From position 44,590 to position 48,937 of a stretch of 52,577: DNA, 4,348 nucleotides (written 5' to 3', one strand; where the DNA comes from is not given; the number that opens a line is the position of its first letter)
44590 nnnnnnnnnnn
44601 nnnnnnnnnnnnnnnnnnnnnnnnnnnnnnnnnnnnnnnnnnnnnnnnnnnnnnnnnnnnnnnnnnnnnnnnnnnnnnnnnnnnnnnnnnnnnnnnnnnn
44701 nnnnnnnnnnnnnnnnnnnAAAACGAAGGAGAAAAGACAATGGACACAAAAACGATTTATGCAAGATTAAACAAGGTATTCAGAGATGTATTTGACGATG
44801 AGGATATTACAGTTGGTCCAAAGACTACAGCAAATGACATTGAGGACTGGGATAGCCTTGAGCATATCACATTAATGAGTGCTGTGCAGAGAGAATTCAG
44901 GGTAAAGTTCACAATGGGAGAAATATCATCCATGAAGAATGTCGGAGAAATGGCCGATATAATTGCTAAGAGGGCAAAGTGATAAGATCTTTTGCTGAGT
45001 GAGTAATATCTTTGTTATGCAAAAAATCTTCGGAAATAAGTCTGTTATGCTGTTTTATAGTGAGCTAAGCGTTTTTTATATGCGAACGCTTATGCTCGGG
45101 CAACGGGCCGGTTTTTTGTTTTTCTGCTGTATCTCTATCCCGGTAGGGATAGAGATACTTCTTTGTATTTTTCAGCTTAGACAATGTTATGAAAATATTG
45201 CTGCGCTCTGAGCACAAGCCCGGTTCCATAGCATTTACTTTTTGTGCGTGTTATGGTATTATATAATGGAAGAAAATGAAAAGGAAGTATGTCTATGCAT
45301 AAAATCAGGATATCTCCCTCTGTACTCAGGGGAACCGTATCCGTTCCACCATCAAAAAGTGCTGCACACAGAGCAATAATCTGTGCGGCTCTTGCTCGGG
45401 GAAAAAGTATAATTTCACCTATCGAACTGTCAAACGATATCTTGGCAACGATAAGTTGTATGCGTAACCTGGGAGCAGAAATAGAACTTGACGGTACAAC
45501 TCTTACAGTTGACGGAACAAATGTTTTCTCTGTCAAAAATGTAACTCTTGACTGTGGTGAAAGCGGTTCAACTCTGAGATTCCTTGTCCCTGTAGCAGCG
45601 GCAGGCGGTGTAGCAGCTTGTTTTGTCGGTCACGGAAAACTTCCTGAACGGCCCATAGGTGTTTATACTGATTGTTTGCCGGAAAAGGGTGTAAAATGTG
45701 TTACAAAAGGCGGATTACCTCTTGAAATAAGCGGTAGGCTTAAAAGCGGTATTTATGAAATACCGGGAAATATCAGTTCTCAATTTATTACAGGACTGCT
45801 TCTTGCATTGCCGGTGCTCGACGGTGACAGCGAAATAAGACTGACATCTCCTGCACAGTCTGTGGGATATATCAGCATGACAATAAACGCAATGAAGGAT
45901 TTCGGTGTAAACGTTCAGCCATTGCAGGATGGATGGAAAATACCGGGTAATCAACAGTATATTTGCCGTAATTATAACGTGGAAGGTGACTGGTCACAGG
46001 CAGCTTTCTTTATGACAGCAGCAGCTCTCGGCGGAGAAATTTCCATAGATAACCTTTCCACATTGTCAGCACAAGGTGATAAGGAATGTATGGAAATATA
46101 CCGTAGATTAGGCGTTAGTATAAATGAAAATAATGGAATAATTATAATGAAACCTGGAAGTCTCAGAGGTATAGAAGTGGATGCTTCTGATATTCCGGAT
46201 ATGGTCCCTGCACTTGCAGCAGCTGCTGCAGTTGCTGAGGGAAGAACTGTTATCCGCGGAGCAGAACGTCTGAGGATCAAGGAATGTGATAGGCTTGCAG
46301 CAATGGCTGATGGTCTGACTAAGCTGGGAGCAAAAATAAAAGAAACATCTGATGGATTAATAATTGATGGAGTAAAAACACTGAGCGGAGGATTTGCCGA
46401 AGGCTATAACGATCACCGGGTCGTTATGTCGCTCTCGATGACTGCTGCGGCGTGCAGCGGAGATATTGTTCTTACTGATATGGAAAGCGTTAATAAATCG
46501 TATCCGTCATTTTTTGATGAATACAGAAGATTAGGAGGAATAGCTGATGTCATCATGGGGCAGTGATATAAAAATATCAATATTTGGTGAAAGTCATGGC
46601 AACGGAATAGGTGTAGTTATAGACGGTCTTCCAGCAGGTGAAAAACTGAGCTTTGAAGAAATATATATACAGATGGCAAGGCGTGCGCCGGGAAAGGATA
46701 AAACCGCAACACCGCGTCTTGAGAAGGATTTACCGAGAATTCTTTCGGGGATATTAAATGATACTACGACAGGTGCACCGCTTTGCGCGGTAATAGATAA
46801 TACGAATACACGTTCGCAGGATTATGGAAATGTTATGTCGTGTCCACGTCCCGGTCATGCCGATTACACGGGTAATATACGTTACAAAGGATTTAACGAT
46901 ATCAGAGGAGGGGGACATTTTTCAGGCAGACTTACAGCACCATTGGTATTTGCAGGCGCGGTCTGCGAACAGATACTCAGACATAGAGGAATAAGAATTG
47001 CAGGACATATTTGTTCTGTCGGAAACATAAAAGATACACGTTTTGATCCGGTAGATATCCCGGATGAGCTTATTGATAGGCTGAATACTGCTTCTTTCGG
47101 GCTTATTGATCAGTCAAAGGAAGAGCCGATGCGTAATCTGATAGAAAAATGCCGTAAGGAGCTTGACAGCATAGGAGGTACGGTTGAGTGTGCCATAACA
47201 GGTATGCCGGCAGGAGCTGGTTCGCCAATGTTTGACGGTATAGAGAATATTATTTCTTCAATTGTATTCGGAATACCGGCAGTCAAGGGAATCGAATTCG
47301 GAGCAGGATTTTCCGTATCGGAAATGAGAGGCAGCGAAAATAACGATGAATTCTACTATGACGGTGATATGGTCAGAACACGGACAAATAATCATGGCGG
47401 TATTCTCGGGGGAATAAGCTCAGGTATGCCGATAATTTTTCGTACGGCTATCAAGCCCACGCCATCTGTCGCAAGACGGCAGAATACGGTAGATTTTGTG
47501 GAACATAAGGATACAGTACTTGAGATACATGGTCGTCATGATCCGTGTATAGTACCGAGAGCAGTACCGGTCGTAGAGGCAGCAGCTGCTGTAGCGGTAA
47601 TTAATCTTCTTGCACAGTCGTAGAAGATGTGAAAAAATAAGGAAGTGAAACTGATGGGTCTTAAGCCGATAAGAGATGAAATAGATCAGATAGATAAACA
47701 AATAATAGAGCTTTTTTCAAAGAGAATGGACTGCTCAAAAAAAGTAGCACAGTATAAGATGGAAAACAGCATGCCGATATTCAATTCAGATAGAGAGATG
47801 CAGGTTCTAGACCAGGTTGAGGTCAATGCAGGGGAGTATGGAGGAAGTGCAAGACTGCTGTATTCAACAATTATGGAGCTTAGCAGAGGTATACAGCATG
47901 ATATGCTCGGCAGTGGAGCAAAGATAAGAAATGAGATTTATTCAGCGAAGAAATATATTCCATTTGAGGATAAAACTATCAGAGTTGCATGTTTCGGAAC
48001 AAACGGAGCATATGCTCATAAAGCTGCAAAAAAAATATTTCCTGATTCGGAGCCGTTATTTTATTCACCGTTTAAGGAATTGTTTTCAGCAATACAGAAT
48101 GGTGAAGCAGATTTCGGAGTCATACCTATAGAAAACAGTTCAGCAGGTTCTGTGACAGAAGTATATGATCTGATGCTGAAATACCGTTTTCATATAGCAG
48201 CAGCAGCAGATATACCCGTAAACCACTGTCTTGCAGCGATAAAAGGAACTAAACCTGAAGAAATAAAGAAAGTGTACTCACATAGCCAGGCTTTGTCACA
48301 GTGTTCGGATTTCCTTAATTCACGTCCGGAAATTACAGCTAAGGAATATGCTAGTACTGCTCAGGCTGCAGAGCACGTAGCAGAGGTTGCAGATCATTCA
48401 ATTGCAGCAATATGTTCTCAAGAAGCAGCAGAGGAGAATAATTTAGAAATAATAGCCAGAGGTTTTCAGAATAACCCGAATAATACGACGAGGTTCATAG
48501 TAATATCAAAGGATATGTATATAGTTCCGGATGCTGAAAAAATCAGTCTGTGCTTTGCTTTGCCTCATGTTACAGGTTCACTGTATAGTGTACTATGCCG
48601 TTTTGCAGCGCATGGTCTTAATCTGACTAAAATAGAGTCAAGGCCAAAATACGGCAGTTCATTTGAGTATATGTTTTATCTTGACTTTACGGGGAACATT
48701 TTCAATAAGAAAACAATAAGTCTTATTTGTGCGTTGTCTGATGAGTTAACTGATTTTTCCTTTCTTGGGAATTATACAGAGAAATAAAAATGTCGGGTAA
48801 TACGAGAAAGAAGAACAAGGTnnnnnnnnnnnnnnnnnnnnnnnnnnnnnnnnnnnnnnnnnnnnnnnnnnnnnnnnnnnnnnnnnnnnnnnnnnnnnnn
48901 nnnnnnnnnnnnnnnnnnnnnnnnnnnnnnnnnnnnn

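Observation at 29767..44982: Hybrid glycopolymer locus combining Stealth sugar-1-phosphate transferases with TagF-like glycerol-phosphate polymerases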

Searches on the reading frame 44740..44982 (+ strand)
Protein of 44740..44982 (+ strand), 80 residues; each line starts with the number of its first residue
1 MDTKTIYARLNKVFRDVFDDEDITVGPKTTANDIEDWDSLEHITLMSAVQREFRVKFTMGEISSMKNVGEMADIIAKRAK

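Call 5: search_protein_families(library=pfam, proteins=[window:44740-44982:+], max_evalue=0.01)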
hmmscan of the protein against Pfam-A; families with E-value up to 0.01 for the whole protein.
window:44740-44982:+ (80 aa): 1 family
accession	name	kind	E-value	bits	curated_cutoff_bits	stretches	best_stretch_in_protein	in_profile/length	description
PF00550.31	PP-binding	-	0.00095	19.8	20.8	1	14-74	7-66/67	Phosphopantetheine attachment site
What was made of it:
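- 44740..44982 (+): g11: 80-aa acyl/peptidyl carrier protein. PP-binding 19.8 bits, just under the 20.8 cut-off (call 5).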

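Call 47: search_protein_families(library=ncbifam, proteins=[window:44740-44982:+], max_evalue=0.01)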
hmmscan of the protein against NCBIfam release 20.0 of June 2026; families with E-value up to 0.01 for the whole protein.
window:44740-44982:+ (80 aa): 5 families
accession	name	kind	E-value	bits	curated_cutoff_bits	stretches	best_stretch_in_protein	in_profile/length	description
NF002150.0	PRK00982.1-4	subfamily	2.3e-05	24.5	66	1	1-79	1-79/80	acyl carrier protein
NF009104.0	PRK12449.1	equivalog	4.7e-05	23.2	70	1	1-79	1-79/80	acyl carrier protein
NF002148.0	PRK00982.1-2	subfamily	0.0014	18.4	71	1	5-79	4-78/79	acyl carrier protein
NF002147.0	PRK00982.1-1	equivalog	0.002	17.9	84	1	4-78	6-80/83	acyl carrier protein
TIGR00517.1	acyl_carrier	equivalog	0.004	17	70.45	1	28-78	27-76/77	acyl carrier protein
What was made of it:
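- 44740..44982 (+): Weak full-length matches to NCBIfam ACP models (call 47).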

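Call 72: search_solved_structures(query=window:44740-44982:+, max_evalue=1)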
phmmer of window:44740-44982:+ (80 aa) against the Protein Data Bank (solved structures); distinct sequences matched with E-value up to 1: 21.
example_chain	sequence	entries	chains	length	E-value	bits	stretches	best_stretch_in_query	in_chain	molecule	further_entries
2lml_A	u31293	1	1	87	4.8e-19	70.8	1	10-78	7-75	Putative acyl carrier protein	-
6kxf_C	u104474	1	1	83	0.036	17.4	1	9-76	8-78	ACP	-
1vku_A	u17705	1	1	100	0.073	16.4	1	3-78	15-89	acyl carrier protein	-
2koo_A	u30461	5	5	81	0.1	15.9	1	21-74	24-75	Acyl carrier protein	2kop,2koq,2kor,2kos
2cnr_A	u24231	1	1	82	0.11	15.9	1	21-74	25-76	ACYL CARRIER PROTEIN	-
8hp2_A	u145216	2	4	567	0.15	15.4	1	16-66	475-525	Pyruvate decarboxylase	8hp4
9s2u_I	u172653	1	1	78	0.18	15.1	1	5-76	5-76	Meromycolate extension acyl carrier protein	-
2vtu_J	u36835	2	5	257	0.23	14.9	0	13-40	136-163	MS2 COAT PROTEIN | COAT PROTEIN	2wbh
2kwl_A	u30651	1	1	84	0.23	14.8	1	1-78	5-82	Acyl carrier protein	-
5kp7_B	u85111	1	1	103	0.24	14.8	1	13-77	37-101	CurB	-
7bvc_P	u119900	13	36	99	0.29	14.5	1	5-77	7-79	Meromycolate extension acyl carrier protein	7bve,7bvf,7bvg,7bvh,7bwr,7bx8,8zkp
5kp6_B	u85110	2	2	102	0.29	14.5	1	12-77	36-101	CurB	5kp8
6lvt_A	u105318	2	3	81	0.39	14.1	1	6-78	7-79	Acyl carrier protein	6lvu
4pwv_B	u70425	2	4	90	0.42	14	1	8-76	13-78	Peptide synthetase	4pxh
9oh5_A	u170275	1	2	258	0.54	13.7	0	20-40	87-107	MS2 CPM58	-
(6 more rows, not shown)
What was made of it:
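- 44740..44982 (+): PDB putative ACP 2lml 5e-19 (call 72).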

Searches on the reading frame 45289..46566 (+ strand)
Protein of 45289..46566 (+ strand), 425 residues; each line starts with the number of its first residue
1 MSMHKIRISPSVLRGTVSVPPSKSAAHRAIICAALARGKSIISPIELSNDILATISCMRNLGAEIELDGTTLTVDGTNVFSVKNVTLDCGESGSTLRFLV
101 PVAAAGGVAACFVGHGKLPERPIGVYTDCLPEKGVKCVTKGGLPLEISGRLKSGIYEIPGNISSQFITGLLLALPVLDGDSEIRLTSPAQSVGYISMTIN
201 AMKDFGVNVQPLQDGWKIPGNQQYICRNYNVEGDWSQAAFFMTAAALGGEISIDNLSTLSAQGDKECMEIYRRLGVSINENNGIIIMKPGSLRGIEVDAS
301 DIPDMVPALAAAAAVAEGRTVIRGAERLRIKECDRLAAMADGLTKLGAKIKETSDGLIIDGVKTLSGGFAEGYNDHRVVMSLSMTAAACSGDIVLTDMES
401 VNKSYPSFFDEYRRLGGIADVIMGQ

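Call 5: search_protein_families(library=pfam, proteins=[window:45289-46566:+], max_evalue=0.01)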
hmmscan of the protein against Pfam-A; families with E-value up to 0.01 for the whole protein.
window:45289-46566:+ (425 aa): 1 family
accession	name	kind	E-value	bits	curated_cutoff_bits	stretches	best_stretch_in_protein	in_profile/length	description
PF00275.25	EPSP_synthase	-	2.5e-98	330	22.8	1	11-410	5-415/417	EPSP synthase (3-phosphoshikimate 1-carboxyvinyltransferase)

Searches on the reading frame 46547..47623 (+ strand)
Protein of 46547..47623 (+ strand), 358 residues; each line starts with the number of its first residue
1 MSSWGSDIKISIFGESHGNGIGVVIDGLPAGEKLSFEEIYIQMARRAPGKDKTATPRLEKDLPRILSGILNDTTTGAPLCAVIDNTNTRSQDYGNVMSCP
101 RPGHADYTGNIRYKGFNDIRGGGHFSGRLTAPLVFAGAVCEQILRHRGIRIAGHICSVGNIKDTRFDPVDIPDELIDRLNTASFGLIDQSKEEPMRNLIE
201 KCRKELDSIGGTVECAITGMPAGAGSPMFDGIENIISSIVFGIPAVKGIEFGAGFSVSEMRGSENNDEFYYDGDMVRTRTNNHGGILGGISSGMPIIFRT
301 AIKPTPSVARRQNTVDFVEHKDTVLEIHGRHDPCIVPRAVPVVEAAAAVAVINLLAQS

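Call 5: search_protein_families(library=pfam, proteins=[window:46547-47623:+], max_evalue=0.01)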
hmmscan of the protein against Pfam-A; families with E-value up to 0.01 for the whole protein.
window:46547-47623:+ (358 aa): 1 family
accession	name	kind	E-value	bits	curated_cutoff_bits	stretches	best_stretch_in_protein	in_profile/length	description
PF01264.26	Chorismate_synt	-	5.9e-127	423.3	27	1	9-354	2-325/327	Chorismate synthase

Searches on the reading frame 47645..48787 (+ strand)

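Call 5: search_protein_families(library=pfam, proteins=[window:47645-48787:+], max_evalue=0.01)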
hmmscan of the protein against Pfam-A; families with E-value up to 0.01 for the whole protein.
window:47645-48787:+ (380 aa): 3 families
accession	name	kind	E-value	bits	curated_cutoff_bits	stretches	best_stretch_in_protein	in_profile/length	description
PF00800.23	PDT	-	6.4e-61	205.7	25.2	1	114-290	1-179/181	Prephenate dehydratase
PF01817.26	CM_2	-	1.3e-21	77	27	1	9-84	1-79/80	Chorismate mutase type II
PF01842.31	ACT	-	0.0026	18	27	1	309-348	10-48/66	ACT domain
